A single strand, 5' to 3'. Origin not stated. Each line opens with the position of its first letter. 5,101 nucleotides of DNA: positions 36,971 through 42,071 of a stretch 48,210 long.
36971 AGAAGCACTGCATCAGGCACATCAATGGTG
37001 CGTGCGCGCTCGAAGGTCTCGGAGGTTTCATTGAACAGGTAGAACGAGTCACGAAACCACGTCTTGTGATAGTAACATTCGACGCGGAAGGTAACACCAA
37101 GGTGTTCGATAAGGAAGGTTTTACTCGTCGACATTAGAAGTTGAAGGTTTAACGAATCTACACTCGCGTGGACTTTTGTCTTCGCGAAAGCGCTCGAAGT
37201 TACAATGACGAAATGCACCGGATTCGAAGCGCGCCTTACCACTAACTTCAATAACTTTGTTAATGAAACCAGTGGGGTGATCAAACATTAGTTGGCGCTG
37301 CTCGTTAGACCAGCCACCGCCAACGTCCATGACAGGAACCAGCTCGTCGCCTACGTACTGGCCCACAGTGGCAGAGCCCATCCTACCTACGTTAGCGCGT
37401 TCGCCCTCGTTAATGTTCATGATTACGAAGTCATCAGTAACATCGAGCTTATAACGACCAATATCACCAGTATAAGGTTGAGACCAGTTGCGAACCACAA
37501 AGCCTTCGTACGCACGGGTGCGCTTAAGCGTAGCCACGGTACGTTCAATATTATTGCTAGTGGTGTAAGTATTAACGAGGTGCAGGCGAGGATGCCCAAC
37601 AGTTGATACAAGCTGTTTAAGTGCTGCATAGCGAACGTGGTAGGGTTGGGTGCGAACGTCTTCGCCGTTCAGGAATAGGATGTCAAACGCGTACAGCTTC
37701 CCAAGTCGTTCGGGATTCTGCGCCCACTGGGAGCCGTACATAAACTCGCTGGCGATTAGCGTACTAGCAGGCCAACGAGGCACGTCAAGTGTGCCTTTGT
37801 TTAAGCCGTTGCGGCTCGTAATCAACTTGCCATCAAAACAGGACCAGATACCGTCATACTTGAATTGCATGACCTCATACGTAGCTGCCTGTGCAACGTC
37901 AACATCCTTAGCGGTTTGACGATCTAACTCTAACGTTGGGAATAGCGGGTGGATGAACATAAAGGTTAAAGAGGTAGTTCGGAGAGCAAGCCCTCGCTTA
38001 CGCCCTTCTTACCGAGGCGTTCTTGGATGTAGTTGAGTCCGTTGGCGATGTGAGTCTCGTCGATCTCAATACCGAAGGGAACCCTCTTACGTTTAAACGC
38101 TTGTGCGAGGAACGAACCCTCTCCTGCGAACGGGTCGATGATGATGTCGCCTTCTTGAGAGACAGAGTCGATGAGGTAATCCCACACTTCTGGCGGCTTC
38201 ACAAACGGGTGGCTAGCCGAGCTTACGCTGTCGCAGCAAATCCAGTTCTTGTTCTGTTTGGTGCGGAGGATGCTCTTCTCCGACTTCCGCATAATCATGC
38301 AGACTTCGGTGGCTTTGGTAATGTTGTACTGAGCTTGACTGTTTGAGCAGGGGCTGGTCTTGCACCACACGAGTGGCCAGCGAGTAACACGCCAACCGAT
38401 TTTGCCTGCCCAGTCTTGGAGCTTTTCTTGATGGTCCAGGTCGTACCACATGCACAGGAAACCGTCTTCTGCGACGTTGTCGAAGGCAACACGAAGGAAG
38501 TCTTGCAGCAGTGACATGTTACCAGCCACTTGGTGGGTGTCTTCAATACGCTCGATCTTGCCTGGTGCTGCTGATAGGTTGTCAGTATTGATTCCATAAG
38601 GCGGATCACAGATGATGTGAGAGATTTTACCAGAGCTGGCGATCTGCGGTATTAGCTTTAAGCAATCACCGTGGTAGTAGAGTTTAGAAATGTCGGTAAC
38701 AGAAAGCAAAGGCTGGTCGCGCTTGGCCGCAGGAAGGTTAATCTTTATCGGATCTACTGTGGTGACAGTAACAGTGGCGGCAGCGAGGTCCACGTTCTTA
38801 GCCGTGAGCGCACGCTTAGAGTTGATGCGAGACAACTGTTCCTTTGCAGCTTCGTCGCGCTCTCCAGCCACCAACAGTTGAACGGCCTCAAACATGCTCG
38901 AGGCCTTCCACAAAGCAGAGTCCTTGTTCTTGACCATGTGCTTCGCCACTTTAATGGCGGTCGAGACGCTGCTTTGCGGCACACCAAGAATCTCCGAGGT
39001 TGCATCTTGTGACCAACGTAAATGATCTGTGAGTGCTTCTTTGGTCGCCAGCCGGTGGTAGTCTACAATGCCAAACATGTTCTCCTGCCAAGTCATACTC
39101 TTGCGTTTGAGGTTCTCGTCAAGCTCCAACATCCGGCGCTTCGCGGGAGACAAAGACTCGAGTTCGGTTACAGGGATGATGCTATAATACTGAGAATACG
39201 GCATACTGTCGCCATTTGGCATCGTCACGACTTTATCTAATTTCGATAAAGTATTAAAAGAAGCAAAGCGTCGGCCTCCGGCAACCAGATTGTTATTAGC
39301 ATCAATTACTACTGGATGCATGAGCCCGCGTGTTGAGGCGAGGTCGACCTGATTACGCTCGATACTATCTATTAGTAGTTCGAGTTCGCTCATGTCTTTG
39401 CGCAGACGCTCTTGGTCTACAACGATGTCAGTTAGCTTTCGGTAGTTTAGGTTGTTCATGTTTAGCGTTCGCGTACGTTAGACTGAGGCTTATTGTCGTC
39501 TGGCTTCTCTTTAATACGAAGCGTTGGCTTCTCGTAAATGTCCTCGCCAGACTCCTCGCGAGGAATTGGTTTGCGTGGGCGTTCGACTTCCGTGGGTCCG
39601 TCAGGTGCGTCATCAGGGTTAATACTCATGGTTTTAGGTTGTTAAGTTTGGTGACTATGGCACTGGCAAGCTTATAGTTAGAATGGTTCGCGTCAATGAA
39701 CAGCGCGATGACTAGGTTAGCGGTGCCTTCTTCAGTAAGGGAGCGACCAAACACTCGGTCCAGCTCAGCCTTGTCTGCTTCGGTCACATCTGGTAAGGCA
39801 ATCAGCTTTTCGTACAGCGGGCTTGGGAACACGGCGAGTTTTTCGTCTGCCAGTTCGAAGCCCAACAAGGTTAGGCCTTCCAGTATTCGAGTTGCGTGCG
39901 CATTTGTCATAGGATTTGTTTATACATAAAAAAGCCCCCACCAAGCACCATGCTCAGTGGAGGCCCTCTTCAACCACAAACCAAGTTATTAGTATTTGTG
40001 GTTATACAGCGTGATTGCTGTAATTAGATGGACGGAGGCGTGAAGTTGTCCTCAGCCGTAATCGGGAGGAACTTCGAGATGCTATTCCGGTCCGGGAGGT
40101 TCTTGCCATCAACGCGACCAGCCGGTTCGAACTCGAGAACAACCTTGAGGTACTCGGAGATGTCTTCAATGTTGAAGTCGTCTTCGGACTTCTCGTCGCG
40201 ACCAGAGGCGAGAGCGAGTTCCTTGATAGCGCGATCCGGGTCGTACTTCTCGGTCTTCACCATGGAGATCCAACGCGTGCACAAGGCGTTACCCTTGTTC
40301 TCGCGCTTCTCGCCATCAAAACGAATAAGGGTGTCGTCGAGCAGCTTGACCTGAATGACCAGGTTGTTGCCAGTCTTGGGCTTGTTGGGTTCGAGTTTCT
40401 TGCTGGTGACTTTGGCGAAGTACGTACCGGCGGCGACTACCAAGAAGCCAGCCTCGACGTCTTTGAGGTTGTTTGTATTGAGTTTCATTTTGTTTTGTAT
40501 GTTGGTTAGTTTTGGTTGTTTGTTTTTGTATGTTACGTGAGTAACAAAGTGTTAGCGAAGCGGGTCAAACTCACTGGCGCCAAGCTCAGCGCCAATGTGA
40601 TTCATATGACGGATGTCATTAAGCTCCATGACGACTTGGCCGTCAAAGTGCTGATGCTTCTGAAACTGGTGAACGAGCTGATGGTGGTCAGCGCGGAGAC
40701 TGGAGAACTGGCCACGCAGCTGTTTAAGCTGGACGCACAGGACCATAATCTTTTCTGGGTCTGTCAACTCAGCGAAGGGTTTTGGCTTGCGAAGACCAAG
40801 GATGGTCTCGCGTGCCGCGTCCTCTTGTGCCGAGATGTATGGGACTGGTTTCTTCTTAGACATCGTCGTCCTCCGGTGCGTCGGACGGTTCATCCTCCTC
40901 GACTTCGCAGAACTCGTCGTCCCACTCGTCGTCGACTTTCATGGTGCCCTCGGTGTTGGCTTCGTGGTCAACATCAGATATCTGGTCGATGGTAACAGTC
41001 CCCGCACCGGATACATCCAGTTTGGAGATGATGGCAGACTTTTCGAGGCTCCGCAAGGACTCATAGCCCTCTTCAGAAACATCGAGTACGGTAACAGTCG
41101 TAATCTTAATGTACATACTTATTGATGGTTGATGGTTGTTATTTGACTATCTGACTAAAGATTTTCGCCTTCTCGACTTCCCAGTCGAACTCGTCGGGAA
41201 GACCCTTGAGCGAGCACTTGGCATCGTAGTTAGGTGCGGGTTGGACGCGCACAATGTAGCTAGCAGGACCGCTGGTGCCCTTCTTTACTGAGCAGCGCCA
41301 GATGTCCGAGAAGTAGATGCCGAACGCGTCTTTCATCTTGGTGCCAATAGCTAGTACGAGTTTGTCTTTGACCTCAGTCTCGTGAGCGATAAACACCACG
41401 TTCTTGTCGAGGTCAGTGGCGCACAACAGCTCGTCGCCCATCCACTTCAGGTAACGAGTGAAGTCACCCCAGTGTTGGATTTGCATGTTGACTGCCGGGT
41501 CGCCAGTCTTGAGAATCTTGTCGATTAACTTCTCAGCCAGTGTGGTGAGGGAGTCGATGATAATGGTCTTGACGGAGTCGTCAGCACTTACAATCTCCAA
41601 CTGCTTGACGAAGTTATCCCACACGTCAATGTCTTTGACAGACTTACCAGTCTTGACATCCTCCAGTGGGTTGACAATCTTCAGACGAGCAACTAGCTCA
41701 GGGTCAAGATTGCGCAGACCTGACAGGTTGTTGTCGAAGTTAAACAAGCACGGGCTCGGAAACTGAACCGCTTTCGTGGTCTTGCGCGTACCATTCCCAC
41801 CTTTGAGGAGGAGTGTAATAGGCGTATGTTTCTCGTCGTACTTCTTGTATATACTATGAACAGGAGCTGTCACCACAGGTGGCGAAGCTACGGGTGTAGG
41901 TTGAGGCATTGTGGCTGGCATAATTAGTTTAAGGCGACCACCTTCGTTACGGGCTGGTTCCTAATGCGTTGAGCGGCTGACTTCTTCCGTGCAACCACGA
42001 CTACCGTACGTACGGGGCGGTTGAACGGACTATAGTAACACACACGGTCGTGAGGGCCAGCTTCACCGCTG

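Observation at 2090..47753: A 24-bp near-palindrome, 12 copies, marking gene junctions around the whole genome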

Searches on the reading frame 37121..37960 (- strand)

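Call 10: search_protein_families(library=phrogs, proteins=[window:37121-37960:-], max_evalue=0.001)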
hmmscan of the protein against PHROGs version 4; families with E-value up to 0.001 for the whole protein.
window:37121-37960:- (279 aa): 1 family
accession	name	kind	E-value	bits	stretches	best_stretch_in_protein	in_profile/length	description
phrog_114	-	DNA, RNA and nucleotide metabolism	9e-27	94.9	1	87-263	327-502/634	ATP-dependent DNA ligase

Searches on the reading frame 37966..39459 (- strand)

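Call 6: search_protein_families(library=pfam, proteins=[window:37966-39459:-], max_evalue=0.01)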
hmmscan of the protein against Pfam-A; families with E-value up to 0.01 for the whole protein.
window:37966-39459:- (497 aa): 2 families
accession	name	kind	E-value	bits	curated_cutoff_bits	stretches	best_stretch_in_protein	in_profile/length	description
PF01555.25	N6_N4_Mtase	-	8.2e-19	68.9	26.7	1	279-471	1-216/221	DNA methylase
PF01170.24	UPF0020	-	0.00054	20.1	22.3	0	228-294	75-137/197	RMKL-like, methyltransferase domain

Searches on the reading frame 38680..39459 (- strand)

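Call 91: search_protein_families(library=pfam, proteins=[window:38680-39459:-], max_evalue=5)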
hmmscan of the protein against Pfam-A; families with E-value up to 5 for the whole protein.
window:38680-39459:- (260 aa): 1 family
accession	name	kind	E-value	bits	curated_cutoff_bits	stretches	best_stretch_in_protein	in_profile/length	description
PF09048.16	Cro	-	0.018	15.5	32.7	1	140-175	3-39/59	Cro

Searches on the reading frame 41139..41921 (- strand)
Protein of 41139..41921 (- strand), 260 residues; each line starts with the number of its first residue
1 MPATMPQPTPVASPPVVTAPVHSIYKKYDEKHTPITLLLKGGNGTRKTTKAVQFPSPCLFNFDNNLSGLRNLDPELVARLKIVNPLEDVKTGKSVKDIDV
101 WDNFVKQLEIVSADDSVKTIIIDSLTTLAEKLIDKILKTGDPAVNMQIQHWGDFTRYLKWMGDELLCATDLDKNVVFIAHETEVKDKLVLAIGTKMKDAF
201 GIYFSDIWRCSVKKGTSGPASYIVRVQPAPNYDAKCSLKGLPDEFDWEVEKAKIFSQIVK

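Call 10: search_protein_families(library=phrogs, proteins=[window:41139-41921:-], max_evalue=0.001)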
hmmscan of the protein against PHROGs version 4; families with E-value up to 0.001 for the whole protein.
window:41139-41921:- (260 aa): 1 family
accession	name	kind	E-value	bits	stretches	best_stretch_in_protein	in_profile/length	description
phrog_124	-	DNA, RNA and nucleotide metabolism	1.6e-24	88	1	27-258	36-257/382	Sak4-like ssDNA annealing protein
